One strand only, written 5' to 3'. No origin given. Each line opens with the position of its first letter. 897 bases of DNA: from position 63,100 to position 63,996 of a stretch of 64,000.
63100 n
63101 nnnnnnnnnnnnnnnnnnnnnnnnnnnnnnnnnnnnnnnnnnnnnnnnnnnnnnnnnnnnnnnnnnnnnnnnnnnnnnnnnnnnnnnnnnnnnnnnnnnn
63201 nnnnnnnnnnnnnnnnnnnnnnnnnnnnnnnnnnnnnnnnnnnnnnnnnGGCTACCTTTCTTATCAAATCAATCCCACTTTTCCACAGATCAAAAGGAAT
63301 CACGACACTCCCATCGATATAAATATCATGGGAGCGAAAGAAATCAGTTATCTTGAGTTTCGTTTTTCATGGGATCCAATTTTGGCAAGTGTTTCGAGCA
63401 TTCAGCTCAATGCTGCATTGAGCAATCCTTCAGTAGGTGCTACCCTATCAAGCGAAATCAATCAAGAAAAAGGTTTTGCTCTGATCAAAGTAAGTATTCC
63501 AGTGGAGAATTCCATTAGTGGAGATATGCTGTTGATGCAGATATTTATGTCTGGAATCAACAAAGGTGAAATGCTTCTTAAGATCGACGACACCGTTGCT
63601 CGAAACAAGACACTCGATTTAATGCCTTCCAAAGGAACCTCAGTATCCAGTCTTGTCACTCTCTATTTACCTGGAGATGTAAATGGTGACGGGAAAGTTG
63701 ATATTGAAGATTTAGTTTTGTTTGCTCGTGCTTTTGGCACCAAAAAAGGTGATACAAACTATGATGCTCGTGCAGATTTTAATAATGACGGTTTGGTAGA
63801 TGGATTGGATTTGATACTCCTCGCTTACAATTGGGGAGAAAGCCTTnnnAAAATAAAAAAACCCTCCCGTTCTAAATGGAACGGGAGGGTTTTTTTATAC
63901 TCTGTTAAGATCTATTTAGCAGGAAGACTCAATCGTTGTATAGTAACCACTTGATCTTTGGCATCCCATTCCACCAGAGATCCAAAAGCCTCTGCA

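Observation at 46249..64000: About 18 kb cell-envelope island: large enzymes and beta-propellers with either CuAO-N-type repeats or dockerins, consistent with a non-cellulolytic cohesin-dockerin surface assembly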

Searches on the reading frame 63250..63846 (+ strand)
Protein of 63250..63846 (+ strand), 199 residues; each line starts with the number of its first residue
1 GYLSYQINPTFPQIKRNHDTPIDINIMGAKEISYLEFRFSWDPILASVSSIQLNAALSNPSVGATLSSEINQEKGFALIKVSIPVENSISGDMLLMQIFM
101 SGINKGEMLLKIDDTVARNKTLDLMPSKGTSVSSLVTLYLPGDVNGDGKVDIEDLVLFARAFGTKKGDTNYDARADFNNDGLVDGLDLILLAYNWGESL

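Call 30: search_solved_structures(query=A3, max_evalue=10, show_alignments=0)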
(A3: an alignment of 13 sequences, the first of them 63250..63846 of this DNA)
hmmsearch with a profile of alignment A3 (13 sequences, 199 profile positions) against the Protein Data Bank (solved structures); distinct sequences matched with E-value up to 10: 67 (the best 60 are shown).
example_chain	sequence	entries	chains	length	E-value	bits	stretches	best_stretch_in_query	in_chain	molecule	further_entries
2y3n_B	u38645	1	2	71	9.6e-15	58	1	140-197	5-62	CELLULOSOMAL FAMILY-48 PROCESSIVE GLYCOSIDE HYDROLASE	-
3kcp_A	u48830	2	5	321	5.4e-12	49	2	79-197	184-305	Cellulosomal-scaffolding protein A | Cellulosome anchoring protein cohesin region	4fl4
4u3s_B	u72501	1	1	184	2e-08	37.4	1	78-196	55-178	Cellulosomal scaffoldin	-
4wi0_B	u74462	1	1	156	2e-08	37.4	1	78-197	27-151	Cellulosomal scaffoldin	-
2b59_B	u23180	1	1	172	1.5e-06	31.2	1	79-197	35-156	Cellulosomal scaffolding protein A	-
4fl4_A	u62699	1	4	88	3.6e-06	30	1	141-193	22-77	Glycoside hydrolase family 9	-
8zvk_A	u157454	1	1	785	5.4e-06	29.4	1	131-191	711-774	AaBgIC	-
2ccl_B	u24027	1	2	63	5.5e-06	29.4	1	140-193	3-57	ENDO-1,4-BETA-XYLANASE Y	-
5lxv_B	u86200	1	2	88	1e-05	28.5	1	140-188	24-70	Carbohydrate-binding protein WP_009985128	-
1daq_A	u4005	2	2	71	1.2e-05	28.3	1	137-191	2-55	ENDOGLUCANASE SS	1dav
4cj0_A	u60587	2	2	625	1.3e-05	28.2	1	136-192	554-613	ENDOGLUCANASE D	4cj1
1clc_A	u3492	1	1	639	1.3e-05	28.2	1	136-192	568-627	ENDOGLUCANASE CELD; EC: 3.2.1.4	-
1ohz_B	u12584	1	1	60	1.4e-05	28.1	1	142-193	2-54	ENDO-1,4-BETA-XYLANASE Y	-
2mte_A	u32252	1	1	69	1.6e-05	27.9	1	139-191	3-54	Cellulose 1,4-beta-cellobiosidase (reducing end) CelS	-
5g5d_B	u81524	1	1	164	2.1e-05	27.5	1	79-197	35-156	CELLULOSOMAL-SCAFFOLDING PROTEIN A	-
4uyp_A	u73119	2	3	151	0.003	20.5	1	22-106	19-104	Cellulosomal scaffoldin anchoring protein C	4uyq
1aoh_A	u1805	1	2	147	0.0055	19.6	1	29-99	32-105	Cellulosomal-scaffolding protein A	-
2xdh_A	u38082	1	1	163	0.0076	19.2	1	18-107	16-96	COHESIN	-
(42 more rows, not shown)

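Call 47: find_homologous_proteins(query=window:63250-63846:+, max_evalue=0.001)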
Query window:63250-63846:+ (199 aa): 1 proteins with E <= 0.001 among 681 candidates.
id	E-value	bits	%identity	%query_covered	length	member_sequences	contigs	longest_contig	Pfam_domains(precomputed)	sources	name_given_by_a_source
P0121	6.9e-60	220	85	60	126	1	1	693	PF00404.25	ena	-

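Call 56: predict_structure(alignment_id=A4)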
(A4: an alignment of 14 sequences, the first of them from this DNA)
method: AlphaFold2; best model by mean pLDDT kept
length: 199 residues; sequences in the alignment: 14
mean_pLDDT: 89.3   pTM: 0.75
mean pLDDT of the five models: 89.3, 88.7, 87.6, 85.2, 85.1
residues with pLDDT >= 90: 126; 70-90: 59; 50-70: 12; < 50: 2
segments of 3 or more residues with pLDDT < 50: none
pLDDT, mean of each block of 10 residues (from residue 1): 90 85 96 98 97 93 96 98 96 97 91 98 96 83 70 81 91 84 83 61
secondary structure, 60 per line:
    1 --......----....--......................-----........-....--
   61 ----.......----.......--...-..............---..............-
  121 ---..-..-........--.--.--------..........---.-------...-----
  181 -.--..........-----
elements in order: E3-8 E13-16 E19-40 E46-53 H55-58 E65-71 E76-82 E89-102 E106-119 E130-137 H152-161 H185-194

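Call 59: fold_search(model_id=the predicted structure, library=pdb)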
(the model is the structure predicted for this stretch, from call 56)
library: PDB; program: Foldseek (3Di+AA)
matches with E <= 10: 1986; with E <= 0.001: 116
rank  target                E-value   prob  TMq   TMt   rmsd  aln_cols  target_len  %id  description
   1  3kcp_A                7.8e-10  1.00  0.59  0.40  18.1       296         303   12  Crystal structure of interacting Clostridium thermocellum multimodular components (released 2010-02-09)
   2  6kgc_A                3.1e-09  1.00  0.60  0.82   2.4       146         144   14  Crystal structure of CaDoc0917(R49D)-CaCohA2 complex at pH 5.4 (released 2020-07-08)
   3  5lxv_A                3.3e-09  1.00  0.54  0.61   4.4       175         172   14  Crystal structure of Ruminococcus flavefaciens scaffoldin C cohesin in complex with a dockerin from an uncharacterized (released 2016-10-19)
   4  6kgf_C                4.2e-09  1.00  0.59  0.77   2.5       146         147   13  Crystal structure of CaDoc0917(R16D)-CaCohA2 complex at pH 8.2 (released 2020-07-08)
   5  2xdh                  5.0e-09  1.00  0.56  0.78   2.8       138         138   12  Non-cellulosomal cohesin from the hyperthermophilic archaeon Archaeoglobus fulgidus (released 2010-05-26)
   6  4uyp_C                5.9e-09  1.00  0.55  0.73   3.0       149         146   18  High resolution structure of the third cohesin ScaC in complex with the ScaB dockerin with a mutation in the N-termina (released 2015-04-15)
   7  5lxv_C                6.2e-09  1.00  0.55  0.63   4.2       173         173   13  Crystal structure of Ruminococcus flavefaciens scaffoldin C cohesin in complex with a dockerin from an uncharacterized (released 2016-10-19)
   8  4dh2_C                6.6e-09  1.00  0.54  0.67   4.2       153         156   11  Crystal structure of Coh-OlpC(Cthe_0452)-Doc435(Cthe_0435) complex: A novel type I Cohesin-Dockerin complex from Clost (released 2012-11-28)
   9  2jh2_A                7.4e-09  1.00  0.57  0.84   2.2       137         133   12  X-ray crystal structure of a cohesin-like module from Clostridium perfringens (released 2007-11-06)
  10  4u3s_A                7.9e-09  1.00  0.52  0.61   5.3       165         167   10  Crystal structure of Coh3ScaB-XDoc_M1ScaA complex: A N-terminal interface mutant of type II Cohesin-X-Dockerin complex (released 2015-07-29)
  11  4uyp_A                8.8e-09  1.00  0.58  0.78   2.5       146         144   19  High resolution structure of the third cohesin ScaC in complex with the ScaB dockerin with a mutation in the N-termina (released 2015-04-15)
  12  4dh2_A                1.1e-08  1.00  0.53  0.65   4.2       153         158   11  Crystal structure of Coh-OlpC(Cthe_0452)-Doc435(Cthe_0435) complex: A novel type I Cohesin-Dockerin complex from Clost (released 2012-11-28)
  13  2jh2_B                1.3e-08  1.00  0.57  0.81   2.5       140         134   11  X-ray crystal structure of a cohesin-like module from Clostridium perfringens (released 2007-11-06)
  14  5nrm_A                1.6e-08  1.00  0.54  0.72   3.2       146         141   15  Crystal structure of the sixth cohesin from Acetivibrio cellulolyticus' scaffoldin B in complex with Cel5 dockerin S51 (released 2018-01-31)
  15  6kgd_A                1.8e-08  1.00  0.60  0.79   2.4       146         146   14  Crystal structure of CaDoc0917(R49D)-CaCohA2 complex at pH 8.0 (released 2020-07-08)
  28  1aoh_A                8.4e-08  1.00  0.59  0.80   2.6       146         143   12  SINGLE COHESIN DOMAIN FROM THE SCAFFOLDING PROTEIN CIPA OF THE CLOSTRIDIUM THERMOCELLUM CELLULOSOME (released 1998-07-08)
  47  1aoh_B                3.6e-07  1.00  0.59  0.78   2.6       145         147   12  SINGLE COHESIN DOMAIN FROM THE SCAFFOLDING PROTEIN CIPA OF THE CLOSTRIDIUM THERMOCELLUM CELLULOSOME (released 1998-07-08)
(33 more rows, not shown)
